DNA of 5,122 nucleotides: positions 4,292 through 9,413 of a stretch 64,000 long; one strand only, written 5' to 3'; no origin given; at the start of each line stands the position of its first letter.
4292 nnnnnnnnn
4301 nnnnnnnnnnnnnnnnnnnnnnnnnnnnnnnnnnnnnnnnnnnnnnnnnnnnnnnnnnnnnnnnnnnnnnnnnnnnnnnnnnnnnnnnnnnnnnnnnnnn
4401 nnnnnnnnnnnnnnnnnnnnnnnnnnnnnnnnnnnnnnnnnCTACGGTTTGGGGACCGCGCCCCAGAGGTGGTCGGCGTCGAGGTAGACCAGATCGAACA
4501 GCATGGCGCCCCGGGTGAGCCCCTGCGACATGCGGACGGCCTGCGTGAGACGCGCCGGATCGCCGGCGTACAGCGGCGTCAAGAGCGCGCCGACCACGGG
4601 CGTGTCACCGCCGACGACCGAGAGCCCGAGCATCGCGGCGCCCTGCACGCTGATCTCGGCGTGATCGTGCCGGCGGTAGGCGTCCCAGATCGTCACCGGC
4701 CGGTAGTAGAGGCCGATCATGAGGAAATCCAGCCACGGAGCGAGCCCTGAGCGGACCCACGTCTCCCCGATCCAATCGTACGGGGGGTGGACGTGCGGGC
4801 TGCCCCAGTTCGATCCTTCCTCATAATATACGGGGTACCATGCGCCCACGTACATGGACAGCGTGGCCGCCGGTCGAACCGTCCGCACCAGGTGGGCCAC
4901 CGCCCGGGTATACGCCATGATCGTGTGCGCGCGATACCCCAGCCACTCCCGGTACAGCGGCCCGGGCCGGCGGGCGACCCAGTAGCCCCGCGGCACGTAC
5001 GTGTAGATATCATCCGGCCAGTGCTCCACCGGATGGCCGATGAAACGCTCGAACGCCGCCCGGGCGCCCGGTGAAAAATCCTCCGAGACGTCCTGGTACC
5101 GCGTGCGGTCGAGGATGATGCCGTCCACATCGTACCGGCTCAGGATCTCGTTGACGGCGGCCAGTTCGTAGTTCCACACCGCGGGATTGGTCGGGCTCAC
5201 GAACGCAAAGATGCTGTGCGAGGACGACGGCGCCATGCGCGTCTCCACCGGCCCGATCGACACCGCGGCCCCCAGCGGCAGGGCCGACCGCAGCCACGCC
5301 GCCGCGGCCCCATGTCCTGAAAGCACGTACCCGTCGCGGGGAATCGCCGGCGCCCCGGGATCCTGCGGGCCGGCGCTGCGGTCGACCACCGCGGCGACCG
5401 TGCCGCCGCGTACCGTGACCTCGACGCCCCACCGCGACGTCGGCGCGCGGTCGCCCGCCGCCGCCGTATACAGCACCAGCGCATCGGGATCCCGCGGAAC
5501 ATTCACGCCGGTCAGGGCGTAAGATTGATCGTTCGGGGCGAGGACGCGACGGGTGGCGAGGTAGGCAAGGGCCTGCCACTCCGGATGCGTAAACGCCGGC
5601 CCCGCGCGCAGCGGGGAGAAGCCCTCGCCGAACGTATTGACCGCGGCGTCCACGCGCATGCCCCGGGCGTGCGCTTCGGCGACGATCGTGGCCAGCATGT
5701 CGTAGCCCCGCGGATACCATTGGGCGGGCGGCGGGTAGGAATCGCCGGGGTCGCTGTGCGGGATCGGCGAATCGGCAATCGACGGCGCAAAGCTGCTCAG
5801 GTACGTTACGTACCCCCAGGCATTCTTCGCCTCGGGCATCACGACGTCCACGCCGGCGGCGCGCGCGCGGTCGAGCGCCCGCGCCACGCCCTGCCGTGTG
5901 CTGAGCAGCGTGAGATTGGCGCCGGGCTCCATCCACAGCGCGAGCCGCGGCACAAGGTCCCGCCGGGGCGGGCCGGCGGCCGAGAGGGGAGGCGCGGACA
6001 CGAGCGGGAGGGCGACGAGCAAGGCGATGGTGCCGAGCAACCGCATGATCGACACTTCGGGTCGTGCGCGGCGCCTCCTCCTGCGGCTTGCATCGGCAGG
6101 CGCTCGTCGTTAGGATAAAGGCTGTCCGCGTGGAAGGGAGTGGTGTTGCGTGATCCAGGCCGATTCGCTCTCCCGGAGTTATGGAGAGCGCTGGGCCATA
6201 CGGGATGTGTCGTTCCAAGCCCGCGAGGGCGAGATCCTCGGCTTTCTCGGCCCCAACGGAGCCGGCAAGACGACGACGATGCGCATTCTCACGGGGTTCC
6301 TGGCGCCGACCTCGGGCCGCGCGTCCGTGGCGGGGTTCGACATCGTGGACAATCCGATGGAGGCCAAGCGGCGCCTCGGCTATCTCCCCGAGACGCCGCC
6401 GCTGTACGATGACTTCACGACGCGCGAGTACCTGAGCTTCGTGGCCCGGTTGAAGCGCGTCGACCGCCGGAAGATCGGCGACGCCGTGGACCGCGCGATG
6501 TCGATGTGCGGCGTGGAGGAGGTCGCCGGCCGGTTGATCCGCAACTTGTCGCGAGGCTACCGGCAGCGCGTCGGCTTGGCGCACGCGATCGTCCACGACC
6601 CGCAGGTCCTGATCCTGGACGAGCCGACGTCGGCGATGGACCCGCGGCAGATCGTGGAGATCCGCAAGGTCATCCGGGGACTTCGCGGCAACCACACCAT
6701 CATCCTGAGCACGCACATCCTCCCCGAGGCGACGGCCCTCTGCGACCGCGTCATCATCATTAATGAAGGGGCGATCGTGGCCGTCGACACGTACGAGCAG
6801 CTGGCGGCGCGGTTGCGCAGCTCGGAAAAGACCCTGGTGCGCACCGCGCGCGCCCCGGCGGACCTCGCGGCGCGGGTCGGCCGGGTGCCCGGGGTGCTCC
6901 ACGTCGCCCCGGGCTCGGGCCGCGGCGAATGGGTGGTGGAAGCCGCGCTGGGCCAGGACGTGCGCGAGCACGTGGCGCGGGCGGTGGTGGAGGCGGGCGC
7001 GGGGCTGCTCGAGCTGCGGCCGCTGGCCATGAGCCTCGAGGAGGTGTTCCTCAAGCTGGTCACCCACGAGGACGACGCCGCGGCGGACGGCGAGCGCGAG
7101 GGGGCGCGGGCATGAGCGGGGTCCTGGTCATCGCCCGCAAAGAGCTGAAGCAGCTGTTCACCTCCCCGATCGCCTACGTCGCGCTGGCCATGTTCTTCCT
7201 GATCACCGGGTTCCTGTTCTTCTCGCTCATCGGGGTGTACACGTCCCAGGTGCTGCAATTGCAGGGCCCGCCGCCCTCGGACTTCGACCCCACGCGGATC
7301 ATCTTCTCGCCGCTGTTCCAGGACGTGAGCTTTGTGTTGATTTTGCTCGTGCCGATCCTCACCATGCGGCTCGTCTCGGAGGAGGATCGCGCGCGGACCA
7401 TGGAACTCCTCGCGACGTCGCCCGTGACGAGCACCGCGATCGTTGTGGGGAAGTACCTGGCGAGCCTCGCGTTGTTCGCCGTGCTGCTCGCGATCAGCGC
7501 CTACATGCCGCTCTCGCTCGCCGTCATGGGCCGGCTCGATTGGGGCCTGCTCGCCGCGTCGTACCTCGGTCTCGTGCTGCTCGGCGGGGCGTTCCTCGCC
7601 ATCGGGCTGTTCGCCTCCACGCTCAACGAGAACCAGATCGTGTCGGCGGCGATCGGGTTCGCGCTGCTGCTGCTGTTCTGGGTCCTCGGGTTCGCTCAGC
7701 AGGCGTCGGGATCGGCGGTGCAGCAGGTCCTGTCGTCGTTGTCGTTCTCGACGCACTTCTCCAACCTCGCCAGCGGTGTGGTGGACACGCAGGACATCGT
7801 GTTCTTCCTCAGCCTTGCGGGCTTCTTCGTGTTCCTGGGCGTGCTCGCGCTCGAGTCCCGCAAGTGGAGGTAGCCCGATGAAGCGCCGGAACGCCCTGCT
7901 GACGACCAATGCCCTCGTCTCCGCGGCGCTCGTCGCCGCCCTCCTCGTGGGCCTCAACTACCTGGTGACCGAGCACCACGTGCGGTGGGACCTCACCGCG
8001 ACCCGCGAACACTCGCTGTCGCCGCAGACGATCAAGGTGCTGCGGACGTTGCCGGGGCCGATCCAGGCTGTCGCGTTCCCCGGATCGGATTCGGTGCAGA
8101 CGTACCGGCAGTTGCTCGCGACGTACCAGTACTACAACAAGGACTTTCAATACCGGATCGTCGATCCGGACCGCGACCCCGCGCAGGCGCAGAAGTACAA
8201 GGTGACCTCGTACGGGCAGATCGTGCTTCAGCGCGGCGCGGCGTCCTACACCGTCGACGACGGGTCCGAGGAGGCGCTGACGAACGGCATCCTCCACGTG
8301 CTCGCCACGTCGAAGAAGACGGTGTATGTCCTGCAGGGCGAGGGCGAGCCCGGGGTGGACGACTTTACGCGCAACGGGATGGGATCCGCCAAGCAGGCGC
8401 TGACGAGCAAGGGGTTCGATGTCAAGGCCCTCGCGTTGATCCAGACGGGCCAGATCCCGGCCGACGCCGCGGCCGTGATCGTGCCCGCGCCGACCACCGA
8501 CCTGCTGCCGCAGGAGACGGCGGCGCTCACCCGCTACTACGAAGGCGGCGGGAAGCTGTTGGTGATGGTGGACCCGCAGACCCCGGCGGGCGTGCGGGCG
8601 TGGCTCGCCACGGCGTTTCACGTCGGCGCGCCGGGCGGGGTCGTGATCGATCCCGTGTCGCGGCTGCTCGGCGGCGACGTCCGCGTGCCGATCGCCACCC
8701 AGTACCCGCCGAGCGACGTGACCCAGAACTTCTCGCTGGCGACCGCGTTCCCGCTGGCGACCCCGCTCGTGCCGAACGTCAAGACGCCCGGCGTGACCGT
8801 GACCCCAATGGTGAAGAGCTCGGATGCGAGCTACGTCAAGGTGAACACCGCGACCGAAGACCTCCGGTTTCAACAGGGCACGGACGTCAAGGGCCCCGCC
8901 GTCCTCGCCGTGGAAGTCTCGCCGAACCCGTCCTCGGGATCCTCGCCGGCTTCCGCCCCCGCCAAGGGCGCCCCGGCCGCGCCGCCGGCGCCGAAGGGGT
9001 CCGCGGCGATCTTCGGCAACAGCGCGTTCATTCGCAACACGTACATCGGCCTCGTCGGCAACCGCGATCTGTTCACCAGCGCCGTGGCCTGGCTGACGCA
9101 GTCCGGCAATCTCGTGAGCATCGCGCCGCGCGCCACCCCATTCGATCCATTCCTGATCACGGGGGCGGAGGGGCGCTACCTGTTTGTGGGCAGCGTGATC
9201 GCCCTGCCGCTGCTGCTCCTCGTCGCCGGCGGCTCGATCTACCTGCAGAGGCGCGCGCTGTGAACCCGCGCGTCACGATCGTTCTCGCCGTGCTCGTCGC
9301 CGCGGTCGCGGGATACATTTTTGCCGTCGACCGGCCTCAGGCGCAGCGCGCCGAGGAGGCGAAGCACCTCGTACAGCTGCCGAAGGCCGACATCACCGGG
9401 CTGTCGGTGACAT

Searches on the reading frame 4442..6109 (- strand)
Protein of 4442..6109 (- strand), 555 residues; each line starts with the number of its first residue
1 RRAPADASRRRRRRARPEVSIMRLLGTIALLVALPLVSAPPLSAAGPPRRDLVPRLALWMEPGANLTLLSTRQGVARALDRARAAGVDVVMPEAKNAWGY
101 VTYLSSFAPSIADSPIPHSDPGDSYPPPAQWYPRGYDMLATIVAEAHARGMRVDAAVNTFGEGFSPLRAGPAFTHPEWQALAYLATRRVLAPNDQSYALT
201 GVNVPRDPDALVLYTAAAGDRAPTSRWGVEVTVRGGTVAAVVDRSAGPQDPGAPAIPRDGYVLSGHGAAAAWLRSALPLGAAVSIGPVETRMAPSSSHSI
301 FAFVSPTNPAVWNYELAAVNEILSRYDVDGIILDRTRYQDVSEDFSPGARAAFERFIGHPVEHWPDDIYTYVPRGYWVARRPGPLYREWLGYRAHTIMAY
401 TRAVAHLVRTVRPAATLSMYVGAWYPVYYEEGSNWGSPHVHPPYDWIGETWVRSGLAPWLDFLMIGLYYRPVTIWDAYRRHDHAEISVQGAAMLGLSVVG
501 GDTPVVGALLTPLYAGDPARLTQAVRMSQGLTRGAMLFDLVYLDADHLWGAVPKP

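Call 46: search_protein_families(library=pfam, proteins=[window:4442-6109:-], max_evalue=0.00001)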
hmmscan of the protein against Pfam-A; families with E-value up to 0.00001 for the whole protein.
window:4442-6109:- (555 aa): 2 families
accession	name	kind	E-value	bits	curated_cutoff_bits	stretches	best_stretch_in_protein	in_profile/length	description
PF16373.10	DUF4985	-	1.2e-19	71.3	39.3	1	443-552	3-112/114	Domain of unknown function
PF02638.21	GHL10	-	1.9e-10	40.8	27.9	1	303-420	130-228/311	Glycosyl hydrolase-like 10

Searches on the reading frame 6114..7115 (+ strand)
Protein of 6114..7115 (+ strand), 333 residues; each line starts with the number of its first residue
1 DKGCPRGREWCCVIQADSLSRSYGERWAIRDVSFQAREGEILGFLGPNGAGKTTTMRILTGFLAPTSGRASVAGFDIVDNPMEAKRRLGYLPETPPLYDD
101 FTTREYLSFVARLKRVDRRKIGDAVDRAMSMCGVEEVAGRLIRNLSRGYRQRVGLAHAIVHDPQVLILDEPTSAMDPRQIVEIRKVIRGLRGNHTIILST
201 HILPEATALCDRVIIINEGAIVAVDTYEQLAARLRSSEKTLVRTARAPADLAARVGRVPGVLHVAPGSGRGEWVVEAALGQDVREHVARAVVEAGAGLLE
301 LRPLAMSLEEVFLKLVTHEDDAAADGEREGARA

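Call 46: search_protein_families(library=pfam, proteins=[window:6114-7115:+], max_evalue=0.00001)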
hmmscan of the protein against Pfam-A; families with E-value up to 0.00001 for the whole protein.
window:6114-7115:+ (333 aa): 2 families
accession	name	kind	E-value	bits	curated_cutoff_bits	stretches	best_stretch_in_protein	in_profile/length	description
PF00005.33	ABC_tran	-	3.2e-29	102.7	25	1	30-173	2-137/137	ABC transporter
PF13304.12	AAA_21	-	5.4e-10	40.3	27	0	129-202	222-299/304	AAA domain, putative AbiEii toxin, Type IV TA system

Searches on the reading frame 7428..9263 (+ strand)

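Call 46: search_protein_families(library=pfam, proteins=[window:7428-9263:+], max_evalue=0.00001)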
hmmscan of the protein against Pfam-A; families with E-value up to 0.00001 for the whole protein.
window:7428-9263:+ (611 aa): 2 families
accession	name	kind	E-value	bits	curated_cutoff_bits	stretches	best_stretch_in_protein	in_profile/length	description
PF09822.16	ABC_transp_aux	-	3.2e-19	69.7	34.7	1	296-383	1-82/288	ABC-type uncharacterized transport system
PF23357.1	DUF7088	-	5.4e-08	33.4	27.8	1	194-259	4-77/105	Domain of unknown function (DUF7088)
